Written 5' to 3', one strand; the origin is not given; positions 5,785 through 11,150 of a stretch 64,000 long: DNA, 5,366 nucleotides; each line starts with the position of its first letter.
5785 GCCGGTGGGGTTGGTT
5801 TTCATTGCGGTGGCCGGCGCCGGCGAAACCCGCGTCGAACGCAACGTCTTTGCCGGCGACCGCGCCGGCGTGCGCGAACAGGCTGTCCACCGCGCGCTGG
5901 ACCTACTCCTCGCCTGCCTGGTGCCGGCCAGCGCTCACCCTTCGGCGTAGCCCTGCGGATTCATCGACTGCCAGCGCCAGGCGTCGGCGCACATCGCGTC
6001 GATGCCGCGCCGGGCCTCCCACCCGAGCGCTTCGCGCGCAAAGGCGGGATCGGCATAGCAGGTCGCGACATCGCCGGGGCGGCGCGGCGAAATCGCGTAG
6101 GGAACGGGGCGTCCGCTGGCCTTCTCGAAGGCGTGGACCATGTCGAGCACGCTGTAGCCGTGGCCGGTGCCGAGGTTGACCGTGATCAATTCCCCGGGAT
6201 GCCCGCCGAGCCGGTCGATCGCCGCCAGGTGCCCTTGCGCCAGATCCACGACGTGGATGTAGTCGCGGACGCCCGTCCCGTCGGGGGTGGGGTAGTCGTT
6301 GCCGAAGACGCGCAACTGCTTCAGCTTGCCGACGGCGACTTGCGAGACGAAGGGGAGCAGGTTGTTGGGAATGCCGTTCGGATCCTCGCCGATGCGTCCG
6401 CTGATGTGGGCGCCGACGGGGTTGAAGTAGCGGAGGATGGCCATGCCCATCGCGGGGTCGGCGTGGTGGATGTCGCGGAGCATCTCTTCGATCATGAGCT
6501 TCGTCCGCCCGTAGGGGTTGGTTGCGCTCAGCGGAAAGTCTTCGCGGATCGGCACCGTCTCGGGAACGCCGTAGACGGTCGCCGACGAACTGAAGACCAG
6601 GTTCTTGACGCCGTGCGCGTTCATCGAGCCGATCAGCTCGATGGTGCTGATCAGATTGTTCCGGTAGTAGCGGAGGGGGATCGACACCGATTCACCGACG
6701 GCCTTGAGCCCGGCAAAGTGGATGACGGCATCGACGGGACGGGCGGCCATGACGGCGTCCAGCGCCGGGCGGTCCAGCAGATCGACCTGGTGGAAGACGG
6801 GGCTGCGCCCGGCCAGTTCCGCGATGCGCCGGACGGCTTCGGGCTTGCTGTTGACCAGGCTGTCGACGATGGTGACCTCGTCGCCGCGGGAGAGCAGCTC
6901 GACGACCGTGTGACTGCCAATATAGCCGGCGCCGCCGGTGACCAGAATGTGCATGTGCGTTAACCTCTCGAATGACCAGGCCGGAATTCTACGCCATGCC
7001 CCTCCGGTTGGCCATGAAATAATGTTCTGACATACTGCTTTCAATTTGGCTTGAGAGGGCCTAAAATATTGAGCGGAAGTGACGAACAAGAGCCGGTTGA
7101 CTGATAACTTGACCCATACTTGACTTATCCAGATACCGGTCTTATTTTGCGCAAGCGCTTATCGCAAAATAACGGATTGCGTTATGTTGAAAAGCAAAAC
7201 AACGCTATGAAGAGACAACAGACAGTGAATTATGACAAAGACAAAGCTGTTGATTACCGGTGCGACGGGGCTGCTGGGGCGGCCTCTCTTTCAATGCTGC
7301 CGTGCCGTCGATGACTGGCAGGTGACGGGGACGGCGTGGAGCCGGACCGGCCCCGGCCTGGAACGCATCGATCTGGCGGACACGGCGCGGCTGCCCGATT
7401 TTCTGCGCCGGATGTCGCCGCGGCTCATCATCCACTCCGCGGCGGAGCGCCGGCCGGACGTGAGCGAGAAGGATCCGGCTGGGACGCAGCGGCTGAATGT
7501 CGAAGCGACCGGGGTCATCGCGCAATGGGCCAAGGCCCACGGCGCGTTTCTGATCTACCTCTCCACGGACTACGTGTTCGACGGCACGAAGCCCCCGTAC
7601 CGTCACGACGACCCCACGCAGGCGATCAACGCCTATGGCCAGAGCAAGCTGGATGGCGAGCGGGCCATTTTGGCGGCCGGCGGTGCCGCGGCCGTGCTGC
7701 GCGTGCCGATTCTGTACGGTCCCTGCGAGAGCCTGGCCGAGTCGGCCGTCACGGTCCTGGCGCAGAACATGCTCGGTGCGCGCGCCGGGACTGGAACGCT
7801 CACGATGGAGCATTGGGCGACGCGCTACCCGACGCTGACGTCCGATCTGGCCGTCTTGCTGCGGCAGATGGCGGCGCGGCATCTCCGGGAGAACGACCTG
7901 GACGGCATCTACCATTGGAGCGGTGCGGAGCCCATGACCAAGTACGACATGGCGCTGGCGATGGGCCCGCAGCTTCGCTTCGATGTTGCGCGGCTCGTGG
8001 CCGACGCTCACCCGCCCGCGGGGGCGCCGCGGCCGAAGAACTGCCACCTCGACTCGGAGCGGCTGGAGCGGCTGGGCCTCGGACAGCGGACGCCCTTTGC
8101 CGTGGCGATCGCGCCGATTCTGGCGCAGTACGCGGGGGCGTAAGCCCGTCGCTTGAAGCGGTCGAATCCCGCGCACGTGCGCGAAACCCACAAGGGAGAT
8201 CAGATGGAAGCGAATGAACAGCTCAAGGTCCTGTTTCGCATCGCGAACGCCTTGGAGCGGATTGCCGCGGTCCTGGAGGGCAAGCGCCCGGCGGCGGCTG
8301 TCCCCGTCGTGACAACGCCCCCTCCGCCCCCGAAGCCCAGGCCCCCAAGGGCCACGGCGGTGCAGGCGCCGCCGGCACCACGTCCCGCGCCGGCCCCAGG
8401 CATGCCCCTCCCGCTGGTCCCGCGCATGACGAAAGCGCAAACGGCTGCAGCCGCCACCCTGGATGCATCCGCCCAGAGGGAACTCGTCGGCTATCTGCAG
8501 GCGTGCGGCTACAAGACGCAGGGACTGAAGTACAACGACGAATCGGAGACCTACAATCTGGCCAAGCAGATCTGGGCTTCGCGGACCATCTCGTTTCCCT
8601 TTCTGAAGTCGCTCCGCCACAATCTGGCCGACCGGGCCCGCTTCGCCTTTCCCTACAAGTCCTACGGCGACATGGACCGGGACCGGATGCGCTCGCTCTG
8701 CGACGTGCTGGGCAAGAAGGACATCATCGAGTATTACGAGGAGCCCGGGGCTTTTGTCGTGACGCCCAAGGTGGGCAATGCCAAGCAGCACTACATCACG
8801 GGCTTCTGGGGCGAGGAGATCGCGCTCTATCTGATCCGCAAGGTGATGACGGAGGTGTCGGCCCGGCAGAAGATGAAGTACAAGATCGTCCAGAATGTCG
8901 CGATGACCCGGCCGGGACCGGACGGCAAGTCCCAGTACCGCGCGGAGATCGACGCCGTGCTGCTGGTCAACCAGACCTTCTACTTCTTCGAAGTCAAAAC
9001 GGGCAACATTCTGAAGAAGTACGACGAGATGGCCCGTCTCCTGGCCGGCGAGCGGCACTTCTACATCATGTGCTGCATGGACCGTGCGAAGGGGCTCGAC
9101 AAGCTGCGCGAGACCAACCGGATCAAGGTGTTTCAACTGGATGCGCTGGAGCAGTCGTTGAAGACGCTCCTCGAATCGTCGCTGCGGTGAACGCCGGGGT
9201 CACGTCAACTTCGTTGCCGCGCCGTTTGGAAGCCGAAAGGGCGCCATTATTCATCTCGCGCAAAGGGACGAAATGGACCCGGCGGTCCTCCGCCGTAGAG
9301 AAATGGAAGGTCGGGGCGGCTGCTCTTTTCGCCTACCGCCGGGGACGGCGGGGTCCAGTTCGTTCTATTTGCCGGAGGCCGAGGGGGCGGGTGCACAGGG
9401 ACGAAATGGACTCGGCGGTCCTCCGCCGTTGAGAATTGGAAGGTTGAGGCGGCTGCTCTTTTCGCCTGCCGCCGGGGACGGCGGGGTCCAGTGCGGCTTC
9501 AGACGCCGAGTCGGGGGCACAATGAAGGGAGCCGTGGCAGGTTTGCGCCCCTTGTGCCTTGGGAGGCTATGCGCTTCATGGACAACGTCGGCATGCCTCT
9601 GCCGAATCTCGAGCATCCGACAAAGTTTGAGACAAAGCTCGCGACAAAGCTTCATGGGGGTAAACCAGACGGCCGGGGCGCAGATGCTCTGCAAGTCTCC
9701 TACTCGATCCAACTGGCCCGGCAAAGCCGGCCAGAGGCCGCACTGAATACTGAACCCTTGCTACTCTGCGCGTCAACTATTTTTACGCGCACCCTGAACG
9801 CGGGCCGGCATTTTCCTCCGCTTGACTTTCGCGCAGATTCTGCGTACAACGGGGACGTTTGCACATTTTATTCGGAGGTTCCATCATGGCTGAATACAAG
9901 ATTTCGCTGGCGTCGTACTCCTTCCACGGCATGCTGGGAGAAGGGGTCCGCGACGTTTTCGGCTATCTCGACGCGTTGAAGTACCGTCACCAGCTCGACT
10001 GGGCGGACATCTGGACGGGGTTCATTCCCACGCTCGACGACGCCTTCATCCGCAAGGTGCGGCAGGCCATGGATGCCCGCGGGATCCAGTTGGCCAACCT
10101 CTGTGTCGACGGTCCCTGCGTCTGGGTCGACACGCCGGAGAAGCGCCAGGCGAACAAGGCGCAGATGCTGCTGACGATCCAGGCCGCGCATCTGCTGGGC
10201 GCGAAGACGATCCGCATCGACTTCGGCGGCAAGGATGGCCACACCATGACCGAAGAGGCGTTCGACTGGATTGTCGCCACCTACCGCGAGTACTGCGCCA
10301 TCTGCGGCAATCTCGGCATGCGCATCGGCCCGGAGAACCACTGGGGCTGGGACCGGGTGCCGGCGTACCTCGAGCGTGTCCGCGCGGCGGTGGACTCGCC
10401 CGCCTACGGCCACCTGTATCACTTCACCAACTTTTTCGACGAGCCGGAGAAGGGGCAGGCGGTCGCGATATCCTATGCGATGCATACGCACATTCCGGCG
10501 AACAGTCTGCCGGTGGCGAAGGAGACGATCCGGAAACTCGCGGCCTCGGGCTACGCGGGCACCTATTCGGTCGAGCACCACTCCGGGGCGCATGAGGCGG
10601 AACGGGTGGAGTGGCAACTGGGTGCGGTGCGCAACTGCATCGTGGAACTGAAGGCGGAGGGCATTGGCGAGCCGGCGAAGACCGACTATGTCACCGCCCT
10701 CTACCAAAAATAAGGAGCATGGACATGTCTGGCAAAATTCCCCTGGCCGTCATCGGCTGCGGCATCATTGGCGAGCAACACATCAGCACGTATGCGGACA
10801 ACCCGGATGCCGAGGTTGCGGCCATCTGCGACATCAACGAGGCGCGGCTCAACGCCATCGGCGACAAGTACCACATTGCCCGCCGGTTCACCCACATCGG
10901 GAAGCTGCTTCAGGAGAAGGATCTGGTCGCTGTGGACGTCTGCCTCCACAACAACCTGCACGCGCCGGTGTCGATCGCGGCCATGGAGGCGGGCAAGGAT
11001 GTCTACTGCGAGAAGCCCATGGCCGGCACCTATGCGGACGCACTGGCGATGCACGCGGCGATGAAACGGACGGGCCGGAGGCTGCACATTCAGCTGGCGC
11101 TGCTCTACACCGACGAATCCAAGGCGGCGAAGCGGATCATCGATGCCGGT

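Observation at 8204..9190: Orphan PD-(D/E)xK-motif protein with Pro-rich linker between sugar-nucleotide genes and a repeat island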

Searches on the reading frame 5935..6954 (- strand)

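Call 13: search_protein_families(library=pfam, proteins=[window:5935-6954:-], max_evalue=0.00001)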
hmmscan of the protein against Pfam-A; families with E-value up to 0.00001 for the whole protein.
window:5935-6954:- (339 aa): 8 families
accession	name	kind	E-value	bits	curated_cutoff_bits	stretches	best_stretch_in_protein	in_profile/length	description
PF01370.27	Epimerase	-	3.3e-55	187.6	20.9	1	3-252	1-233/240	NAD dependent epimerase/dehydratase family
PF16363.11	GDP_Man_Dehyd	-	4.7e-54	184.5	27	1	4-324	1-331/332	GDP-mannose 4,6 dehydratase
PF01073.25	3Beta_HSD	-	5.5e-15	55.6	22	1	4-159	1-157/280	3-beta hydroxysteroid dehydrogenase/isomerase family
PF02719.21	Polysacc_synt_2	-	3.1e-11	43.5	20.2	1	3-181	1-173/293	Polysaccharide biosynthesis protein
PF04321.23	RmlD_sub_bind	-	3.2e-10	40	27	1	1-162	1-139/287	RmlD substrate binding domain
PF13460.12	NAD_binding_10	-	7.2e-08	32.9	27.2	1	7-160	1-132/184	NAD(P)H-binding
PF07993.18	NAD_binding_4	-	4.4e-07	29.7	20.1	0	5-58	1-56/258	Male sterility protein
PF00106.31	adh_short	-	2.4e-06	27.6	26.6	1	2-89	2-93/195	short chain dehydrogenase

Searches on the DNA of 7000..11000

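Call 17: search_rna_families(source=window, start=7000, end=11000, threshold=evalue, max_evalue=1)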
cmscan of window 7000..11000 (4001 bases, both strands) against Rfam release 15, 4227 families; matches with E-value up to 1: 0.
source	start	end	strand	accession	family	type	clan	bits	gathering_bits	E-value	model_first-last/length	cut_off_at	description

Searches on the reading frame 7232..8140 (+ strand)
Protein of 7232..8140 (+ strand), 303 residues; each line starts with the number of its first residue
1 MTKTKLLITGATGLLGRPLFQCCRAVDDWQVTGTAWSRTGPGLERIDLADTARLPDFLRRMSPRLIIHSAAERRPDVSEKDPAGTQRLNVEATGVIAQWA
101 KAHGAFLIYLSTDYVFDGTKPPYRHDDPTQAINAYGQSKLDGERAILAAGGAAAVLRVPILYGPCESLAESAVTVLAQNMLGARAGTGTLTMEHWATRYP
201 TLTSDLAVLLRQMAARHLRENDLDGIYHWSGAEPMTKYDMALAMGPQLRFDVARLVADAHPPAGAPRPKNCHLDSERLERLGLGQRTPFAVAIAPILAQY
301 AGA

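Call 13: search_protein_families(library=pfam, proteins=[window:7232-8140:+], max_evalue=0.00001)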
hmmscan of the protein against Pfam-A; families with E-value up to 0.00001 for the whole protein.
window:7232-8140:+ (303 aa): 4 families
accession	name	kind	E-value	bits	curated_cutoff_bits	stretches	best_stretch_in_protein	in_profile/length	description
PF04321.23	RmlD_sub_bind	-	5.2e-62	210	27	1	5-300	2-285/287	RmlD substrate binding domain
PF01370.27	Epimerase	-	3.6e-20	72.8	20.9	1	7-181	2-194/240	NAD dependent epimerase/dehydratase family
PF16363.11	GDP_Man_Dehyd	-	3.4e-08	33.8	27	1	43-144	56-162/332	GDP-mannose 4,6 dehydratase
PF07993.18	NAD_binding_4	-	2.2e-06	27.5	20.1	0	65-167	91-211/258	Male sterility protein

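Call 56: find_related_loci(query=window:7232-8140:+, collection=genome_contigs, flank=6000)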
Query window:7232-8140:+ (303 aa) in genome_contigs; peptide patterns used: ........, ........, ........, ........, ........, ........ (x = any residue, [..] = any of these).
600 stretches matched a pattern (row limit reached: there are more); 589 encode a relative of the query (tblastn E <= 1e-3); the best 80 are kept; 80 distinct loci.
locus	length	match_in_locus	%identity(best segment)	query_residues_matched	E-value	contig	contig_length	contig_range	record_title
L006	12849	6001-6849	62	6-289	3e-107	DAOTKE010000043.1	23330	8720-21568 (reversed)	MAG TPA_asm: Kiritimatiellia bacterium isolate AMR_MDS_2981 NODE_2552_length_23330_cov_13.048593, whole genome shotgun s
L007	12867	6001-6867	48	4-299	3e-82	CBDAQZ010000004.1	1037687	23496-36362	MAG: Alphaproteobacteria bacterium isolate ae0725c1-75e1-4858-8916-f7aecc6609a5 genome assembly, contig: contig_4, whole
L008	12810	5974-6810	46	5-289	2e-77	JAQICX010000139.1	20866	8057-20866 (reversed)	MAG: Kiritimatiellae bacterium isolate GH20 k119_185191, whole genome shotgun sequence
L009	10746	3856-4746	63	5-300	3e-120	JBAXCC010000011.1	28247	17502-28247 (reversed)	MAG: bacterium isolate ELA183 MAG183_11, whole genome shotgun sequence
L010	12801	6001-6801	35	5-282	3e-40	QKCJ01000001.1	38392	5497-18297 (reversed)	MAG: bacterium isolate SZUA-421 scaffold_1945, whole genome shotgun sequence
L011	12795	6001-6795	35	3-278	2e-33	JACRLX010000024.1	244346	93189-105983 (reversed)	MAG: Rhodocyclales bacterium isolate NC_groundwater_1892_Pr3_B-0.1um_64_18 SR2-18-B1_coassembly_104148, whole genome sho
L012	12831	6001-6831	32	5-302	6e-32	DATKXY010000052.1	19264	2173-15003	MAG TPA_asm: archaeon isolate SMAG_U14205 k141_2128322, whole genome shotgun sequence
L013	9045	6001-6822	32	5-281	1e-30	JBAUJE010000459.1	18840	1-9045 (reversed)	MAG: Coleofasciculaceae cyanobacterium isolate MFD12152_ilm_asm_bin12 k127_39891, whole genome shotgun sequence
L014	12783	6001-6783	30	5-283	7e-30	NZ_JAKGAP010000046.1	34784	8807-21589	Paenibacillus alkaliterrae strain DSM 17040 Contig_46, whole genome shotgun sequence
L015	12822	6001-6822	31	1-295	5e-30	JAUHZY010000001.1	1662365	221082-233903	MAG: Alphaproteobacteria bacterium isolate 5_bin.19 NODE_1_length_1662365_cov_10.328651, whole genome shotgun sequence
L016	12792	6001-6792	34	5-285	4e-30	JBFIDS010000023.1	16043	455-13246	MAG: Paraconexibacter sp. isolate Mix_sand11.2021.09.D.56 k141_3209772_length_16043_cov_9.0000, whole genome shotgun seq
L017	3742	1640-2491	29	5-297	6e-30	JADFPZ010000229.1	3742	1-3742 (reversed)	MAG: Candidatus Zixiibacteriota bacterium isolate B77T1B8 B77T1B8_NODE56575, whole genome shotgun sequence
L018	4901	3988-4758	29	5-278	3e-28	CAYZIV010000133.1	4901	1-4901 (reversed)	MAG TPA_asm: uncultured Gammaproteobacteria bacterium isolate SRP252850_co1_265 genome assembly, contig: NODE_31920_leng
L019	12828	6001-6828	33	6-288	2e-27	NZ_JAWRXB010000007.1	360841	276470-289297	Paraburkholderia sp. SIMBA_030 NODE_7_length_360841_cov_90.344408, whole genome shotgun sequence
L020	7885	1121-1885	33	5-278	4e-27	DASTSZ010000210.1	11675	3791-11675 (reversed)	MAG TPA_asm: Candidatus Eisenbacteria bacterium isolate SMAG_U2293 k141_98512, whole genome shotgun sequence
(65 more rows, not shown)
